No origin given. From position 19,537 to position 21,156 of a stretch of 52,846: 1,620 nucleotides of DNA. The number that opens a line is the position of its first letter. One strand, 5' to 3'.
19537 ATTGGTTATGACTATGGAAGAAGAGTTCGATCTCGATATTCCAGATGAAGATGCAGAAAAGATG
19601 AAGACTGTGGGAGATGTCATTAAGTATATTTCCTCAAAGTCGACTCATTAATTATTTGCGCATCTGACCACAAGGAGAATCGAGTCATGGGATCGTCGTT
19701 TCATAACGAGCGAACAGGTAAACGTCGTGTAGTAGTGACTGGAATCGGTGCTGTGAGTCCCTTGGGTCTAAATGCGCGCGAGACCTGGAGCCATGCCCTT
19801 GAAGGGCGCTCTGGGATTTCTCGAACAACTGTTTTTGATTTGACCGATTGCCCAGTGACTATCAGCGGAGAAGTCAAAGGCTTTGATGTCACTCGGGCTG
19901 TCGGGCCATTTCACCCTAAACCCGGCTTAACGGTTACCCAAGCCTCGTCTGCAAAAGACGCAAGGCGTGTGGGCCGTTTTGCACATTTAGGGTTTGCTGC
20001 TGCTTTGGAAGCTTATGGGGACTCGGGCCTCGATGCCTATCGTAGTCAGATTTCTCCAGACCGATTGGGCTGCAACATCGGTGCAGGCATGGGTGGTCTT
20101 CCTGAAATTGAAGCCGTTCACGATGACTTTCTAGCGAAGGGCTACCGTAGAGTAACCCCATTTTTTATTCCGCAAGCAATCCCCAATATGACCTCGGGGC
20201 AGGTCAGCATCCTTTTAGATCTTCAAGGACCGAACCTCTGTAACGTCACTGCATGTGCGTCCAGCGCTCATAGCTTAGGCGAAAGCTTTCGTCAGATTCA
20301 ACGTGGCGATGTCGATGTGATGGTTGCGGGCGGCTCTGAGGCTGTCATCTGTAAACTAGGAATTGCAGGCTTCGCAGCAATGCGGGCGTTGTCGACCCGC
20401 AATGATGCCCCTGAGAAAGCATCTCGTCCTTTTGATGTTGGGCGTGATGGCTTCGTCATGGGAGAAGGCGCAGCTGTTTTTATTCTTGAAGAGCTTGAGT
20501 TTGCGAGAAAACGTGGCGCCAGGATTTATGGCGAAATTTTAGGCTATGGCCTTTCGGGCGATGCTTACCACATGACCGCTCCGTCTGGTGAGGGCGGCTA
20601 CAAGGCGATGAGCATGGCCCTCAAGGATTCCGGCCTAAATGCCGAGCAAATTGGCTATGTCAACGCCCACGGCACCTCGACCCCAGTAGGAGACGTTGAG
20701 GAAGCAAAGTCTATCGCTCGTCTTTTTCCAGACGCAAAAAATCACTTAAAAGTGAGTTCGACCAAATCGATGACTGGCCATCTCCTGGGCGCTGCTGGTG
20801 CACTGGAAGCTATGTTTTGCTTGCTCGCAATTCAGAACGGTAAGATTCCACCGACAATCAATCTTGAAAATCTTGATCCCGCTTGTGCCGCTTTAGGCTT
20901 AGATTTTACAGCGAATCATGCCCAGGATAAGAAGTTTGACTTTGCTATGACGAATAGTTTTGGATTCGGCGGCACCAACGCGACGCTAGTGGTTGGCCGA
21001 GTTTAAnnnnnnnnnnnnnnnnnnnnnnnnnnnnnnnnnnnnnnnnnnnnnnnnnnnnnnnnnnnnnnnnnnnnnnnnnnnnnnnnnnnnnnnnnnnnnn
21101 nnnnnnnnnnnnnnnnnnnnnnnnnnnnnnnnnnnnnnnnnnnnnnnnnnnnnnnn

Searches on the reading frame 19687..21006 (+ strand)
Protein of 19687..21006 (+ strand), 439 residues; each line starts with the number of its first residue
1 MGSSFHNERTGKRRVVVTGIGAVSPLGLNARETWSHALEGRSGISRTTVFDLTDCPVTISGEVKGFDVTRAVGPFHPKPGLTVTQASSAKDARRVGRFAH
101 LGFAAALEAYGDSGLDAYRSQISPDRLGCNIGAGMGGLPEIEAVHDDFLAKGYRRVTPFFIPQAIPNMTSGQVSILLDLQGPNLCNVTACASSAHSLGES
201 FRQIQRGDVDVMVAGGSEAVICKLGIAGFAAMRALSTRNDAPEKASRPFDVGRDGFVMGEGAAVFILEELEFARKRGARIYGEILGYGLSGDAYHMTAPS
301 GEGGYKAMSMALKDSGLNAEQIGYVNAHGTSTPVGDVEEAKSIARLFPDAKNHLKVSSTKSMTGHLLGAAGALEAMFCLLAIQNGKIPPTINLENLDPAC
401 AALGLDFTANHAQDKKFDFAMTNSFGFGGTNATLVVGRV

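Call 12: search_protein_families(library=pfam, proteins=[window:19687-21006:+], max_evalue=0.001)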
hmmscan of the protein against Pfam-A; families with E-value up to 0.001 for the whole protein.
window:19687-21006:+ (439 aa): 2 families
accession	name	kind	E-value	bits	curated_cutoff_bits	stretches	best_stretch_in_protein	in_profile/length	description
PF00109.32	ketoacyl-synt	-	1.1e-51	176.3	20.8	1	13-272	2-251/252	Beta-ketoacyl synthase, N-terminal domain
PF02801.28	Ketoacyl-synt_C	-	7.3e-38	129.7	20.8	1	281-394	1-119/119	Beta-ketoacyl synthase, C-terminal domain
